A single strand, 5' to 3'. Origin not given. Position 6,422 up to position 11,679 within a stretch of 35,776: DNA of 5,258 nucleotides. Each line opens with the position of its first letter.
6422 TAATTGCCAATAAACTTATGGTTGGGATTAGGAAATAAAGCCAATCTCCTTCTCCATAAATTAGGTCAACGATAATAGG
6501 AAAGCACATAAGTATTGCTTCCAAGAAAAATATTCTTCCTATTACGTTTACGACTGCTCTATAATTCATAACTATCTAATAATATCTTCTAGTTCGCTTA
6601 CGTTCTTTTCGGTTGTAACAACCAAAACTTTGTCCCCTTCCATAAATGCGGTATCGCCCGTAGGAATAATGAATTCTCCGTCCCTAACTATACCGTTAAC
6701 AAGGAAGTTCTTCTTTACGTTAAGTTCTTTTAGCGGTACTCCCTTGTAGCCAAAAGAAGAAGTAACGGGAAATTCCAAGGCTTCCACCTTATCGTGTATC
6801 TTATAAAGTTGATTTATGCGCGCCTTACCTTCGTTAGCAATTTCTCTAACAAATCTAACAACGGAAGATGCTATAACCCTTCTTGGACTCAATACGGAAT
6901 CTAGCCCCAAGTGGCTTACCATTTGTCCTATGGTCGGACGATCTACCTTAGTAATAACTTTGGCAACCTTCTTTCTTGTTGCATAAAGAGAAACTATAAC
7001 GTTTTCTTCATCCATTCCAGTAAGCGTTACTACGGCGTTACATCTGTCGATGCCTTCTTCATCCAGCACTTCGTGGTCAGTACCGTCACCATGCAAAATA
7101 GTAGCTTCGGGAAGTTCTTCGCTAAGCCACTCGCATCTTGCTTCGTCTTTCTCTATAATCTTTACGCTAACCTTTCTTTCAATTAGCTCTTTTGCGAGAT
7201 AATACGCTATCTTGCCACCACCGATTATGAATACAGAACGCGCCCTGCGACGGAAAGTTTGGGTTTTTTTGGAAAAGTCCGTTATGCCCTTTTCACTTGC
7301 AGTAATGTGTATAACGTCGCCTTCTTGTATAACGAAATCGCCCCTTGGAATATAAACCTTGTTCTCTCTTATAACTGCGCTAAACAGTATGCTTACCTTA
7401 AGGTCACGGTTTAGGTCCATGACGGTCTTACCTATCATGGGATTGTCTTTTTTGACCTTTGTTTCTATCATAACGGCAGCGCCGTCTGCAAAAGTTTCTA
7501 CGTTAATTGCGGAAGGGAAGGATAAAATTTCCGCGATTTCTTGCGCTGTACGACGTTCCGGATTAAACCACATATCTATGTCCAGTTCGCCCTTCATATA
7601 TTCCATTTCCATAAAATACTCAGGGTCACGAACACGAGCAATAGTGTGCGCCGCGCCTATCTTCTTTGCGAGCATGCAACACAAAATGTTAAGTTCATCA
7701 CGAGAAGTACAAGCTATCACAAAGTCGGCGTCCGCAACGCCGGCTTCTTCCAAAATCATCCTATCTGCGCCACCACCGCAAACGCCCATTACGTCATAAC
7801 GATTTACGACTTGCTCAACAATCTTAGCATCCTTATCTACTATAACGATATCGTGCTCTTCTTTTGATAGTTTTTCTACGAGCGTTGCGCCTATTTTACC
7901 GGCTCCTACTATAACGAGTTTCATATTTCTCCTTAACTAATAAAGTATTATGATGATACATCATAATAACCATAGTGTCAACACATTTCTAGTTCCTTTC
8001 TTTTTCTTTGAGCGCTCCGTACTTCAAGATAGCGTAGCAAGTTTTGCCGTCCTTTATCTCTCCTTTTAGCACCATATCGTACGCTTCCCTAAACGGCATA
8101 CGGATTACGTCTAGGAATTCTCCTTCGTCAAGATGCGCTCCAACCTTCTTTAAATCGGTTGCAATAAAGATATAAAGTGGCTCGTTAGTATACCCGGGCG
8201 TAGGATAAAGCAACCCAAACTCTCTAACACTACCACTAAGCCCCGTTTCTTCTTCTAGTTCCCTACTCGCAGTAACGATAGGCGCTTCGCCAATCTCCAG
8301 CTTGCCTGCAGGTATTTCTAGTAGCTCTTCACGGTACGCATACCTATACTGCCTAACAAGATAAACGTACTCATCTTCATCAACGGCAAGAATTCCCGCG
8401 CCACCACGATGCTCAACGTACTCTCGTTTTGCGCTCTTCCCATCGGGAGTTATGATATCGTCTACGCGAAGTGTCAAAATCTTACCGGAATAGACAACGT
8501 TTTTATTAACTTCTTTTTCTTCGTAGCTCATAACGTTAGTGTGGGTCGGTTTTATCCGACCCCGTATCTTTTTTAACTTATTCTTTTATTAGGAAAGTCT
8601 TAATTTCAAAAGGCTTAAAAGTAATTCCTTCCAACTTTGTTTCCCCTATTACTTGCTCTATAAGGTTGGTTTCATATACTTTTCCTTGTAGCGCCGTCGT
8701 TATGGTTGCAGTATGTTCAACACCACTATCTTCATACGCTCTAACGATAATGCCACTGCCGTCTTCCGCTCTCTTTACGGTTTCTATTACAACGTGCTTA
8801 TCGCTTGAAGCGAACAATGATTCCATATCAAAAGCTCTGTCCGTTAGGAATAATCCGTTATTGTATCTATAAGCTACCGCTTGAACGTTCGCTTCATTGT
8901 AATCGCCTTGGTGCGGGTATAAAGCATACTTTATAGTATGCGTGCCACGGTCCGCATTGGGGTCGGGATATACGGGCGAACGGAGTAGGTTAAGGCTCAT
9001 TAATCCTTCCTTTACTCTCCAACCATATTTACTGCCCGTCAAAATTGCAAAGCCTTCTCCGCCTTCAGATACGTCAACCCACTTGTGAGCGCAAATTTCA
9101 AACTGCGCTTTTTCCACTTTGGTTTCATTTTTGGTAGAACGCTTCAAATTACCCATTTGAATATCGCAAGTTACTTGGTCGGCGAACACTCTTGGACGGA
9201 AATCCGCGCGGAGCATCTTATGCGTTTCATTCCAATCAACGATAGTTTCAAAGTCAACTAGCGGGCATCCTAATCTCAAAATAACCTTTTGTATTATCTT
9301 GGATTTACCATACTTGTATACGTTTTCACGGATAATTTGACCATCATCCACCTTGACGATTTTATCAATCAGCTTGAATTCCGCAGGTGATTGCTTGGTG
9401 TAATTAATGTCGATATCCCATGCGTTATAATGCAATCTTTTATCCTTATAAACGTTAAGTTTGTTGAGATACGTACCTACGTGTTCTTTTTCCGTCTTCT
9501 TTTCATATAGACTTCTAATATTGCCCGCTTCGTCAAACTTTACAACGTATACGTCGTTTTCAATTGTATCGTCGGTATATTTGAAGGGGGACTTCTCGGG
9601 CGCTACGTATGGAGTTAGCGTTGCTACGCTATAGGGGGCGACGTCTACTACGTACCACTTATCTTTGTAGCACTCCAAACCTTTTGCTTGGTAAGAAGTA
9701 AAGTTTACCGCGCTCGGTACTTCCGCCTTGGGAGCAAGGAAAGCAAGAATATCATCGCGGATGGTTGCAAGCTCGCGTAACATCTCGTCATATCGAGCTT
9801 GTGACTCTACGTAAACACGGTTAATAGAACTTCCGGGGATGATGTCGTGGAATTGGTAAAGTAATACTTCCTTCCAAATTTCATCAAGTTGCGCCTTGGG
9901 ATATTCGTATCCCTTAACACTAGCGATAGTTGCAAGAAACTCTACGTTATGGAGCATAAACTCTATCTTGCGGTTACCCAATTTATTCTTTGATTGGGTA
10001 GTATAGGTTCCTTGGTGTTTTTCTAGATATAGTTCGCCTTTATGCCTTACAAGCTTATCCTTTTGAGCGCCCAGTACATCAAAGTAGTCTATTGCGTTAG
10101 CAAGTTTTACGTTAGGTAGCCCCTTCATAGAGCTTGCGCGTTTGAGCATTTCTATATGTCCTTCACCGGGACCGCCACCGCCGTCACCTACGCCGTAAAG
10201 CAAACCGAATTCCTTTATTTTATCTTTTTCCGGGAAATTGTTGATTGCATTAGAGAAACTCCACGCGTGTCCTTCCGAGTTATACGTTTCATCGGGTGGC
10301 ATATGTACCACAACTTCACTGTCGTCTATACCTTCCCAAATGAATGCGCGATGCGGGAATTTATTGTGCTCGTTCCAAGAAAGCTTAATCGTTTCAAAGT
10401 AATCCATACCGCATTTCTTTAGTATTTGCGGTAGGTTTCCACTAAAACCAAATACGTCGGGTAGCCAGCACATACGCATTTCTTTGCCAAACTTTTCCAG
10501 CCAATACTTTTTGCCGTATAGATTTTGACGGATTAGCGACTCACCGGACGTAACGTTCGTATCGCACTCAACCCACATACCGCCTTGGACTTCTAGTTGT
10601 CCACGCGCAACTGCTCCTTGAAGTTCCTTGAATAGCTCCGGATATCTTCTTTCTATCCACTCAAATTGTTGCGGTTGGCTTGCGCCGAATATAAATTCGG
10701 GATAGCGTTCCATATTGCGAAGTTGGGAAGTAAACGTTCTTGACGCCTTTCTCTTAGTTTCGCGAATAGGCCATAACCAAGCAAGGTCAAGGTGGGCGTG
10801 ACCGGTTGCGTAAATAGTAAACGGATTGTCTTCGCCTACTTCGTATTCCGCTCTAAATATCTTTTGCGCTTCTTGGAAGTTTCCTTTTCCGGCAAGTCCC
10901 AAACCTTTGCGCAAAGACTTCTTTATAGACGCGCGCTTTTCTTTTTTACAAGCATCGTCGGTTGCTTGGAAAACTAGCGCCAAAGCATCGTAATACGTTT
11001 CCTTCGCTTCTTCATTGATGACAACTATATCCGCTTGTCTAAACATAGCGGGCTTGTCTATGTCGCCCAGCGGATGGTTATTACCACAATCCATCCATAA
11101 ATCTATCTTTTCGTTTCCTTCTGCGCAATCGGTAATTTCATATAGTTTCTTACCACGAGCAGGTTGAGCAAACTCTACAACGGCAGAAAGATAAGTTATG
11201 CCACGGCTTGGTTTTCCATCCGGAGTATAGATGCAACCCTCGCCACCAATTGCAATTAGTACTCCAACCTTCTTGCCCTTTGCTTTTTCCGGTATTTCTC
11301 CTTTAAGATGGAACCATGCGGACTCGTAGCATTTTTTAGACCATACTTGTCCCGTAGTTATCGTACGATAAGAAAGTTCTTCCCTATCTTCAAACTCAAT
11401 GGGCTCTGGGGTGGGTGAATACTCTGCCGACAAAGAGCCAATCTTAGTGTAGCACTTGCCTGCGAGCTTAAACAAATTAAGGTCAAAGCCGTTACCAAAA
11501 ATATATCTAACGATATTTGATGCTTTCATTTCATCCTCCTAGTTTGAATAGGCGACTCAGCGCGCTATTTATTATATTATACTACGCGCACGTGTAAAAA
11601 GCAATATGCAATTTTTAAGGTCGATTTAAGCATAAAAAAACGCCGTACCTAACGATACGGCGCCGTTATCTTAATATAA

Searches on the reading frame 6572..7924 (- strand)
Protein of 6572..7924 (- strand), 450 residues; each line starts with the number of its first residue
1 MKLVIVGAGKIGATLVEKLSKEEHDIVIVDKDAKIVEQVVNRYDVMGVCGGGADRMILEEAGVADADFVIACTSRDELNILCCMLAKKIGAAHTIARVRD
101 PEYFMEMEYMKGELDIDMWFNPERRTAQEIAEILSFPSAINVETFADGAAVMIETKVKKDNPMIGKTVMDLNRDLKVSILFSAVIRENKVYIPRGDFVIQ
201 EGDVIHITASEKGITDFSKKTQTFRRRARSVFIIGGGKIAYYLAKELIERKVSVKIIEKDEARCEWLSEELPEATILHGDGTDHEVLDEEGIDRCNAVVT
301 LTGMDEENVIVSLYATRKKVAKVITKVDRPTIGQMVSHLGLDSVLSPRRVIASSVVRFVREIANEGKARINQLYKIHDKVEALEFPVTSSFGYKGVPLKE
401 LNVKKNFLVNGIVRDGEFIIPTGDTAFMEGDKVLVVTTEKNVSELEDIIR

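Call 11: search_protein_families(library=pfam, proteins=[window:6572-7924:-], max_evalue=0.001)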
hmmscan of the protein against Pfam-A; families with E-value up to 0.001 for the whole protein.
window:6572-7924:- (450 aa): 18 families
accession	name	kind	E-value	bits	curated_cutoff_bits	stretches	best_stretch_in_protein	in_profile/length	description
PF02254.24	TrkA_N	-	6.9e-54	181.6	23.8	2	4-110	2-105/116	TrkA-N domain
PF02080.26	TrkA_C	-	3.1e-26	91.5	27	2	384-449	3-70/71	TrkA-C domain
PF13241.12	NAD_binding_7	-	3.6e-13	50.4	22.1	2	2-88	9-84/104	Putative NAD(P)-binding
PF01488.26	Shikimate_DH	-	2.6e-09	37.7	24.3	1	2-80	14-90/138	Shikimate / quinate 5-dehydrogenase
PF03807.23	F420_oxidored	-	6.7e-09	36.7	21.6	1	2-81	1-75/94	NADP oxidoreductase coenzyme F420-dependent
PF03435.24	Sacchrp_dh_NADP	-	6.9e-07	30.1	25.1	0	4-42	2-42/129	Saccharopine dehydrogenase NADP binding domain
PF00070.33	Pyr_redox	-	3.4e-06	27.9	22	0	2-36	1-35/82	Pyridine nucleotide-disulphide oxidoreductase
PF13450.12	NAD_binding_8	-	6.9e-06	26.7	21.9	0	5-34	1-30/68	NAD(P)-binding Rossmann-like domain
PF13460.12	NAD_binding_10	-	9.9e-06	26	27.2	0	236-333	3-91/184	NAD(P)H-binding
PF13478.12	XdhC_C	-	3.4e-05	24.8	29.7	0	3-101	1-104/125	XdhC Rossmann domain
PF07992.20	Pyr_redox_2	-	3.7e-05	23.7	26.1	0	230-264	144-178/291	Pyridine nucleotide-disulphide oxidoreductase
PF05368.20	NmrA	-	0.00014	22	27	0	231-303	5-78/298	NmrA-like family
PF13454.12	NAD_binding_9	-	0.0003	21.2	21.8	0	4-39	1-40/155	FAD-NAD(P)-binding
PF02737.24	3HCDH_N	-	0.00035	21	22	0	3-42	2-41/180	3-hydroxyacyl-CoA dehydrogenase, NAD binding domain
PF01370.27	Epimerase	-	0.00039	20.3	20.9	0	5-38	3-37/240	NAD dependent epimerase/dehydratase family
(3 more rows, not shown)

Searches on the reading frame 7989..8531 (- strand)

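Call 11: search_protein_families(library=pfam, proteins=[window:7989-8531:-], max_evalue=0.001)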
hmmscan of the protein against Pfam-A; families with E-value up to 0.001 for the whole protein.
window:7989-8531:- (180 aa): 1 family
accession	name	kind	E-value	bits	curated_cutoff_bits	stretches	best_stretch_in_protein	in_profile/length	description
PF00293.34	NUDIX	-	7.3e-15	55.6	21.1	1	41-154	2-120/134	NUDIX domain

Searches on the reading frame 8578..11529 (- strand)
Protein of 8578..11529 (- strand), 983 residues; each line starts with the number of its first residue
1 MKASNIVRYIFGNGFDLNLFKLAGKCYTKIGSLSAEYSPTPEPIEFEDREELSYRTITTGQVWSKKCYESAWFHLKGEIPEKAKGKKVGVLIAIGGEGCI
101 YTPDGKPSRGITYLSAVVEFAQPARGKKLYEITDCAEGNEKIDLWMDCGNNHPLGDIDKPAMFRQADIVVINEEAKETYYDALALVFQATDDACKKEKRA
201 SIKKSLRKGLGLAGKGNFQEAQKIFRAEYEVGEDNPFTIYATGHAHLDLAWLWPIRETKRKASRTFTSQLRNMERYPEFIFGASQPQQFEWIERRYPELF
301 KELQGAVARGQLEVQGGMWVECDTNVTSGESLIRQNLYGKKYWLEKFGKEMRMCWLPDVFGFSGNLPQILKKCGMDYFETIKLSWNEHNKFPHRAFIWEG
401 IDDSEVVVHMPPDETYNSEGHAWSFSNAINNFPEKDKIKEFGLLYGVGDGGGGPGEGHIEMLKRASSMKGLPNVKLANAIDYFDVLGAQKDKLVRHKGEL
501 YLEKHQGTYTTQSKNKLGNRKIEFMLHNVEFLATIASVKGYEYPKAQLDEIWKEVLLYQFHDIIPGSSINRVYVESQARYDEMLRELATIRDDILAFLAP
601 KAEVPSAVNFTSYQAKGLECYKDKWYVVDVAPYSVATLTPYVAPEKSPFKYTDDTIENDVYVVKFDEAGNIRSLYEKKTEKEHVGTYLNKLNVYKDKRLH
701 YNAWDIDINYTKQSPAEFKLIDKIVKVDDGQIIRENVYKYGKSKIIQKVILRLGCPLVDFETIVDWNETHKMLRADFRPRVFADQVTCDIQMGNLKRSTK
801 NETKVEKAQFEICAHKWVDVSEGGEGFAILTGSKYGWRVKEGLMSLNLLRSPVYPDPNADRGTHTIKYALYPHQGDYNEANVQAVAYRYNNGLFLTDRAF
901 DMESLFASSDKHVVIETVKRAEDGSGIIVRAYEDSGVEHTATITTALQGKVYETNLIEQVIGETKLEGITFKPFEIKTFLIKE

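Call 11: search_protein_families(library=pfam, proteins=[window:8578-11529:-], max_evalue=0.001)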
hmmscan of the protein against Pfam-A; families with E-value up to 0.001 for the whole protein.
window:8578-11529:- (983 aa): 4 families
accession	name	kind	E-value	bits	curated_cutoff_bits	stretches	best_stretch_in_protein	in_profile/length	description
PF01074.27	Glyco_hydro_38N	-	1.8e-85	287.1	25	1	238-488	1-257/270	Glycosyl hydrolases family 38 N-terminal domain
PF07748.19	Glyco_hydro_38C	-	2.5e-50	172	25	1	656-857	1-205/206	Glycosyl hydrolases family 38 C-terminal domain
PF09261.16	Alpha-mann_mid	-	8.3e-30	103.2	31.1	1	503-597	1-95/96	Alpha mannosidase middle domain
PF17677.7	Glyco_hydro38C2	-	4.2e-16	59.3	22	1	912-979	1-72/72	Glycosyl hydrolases family 38 C-terminal beta sandwich domain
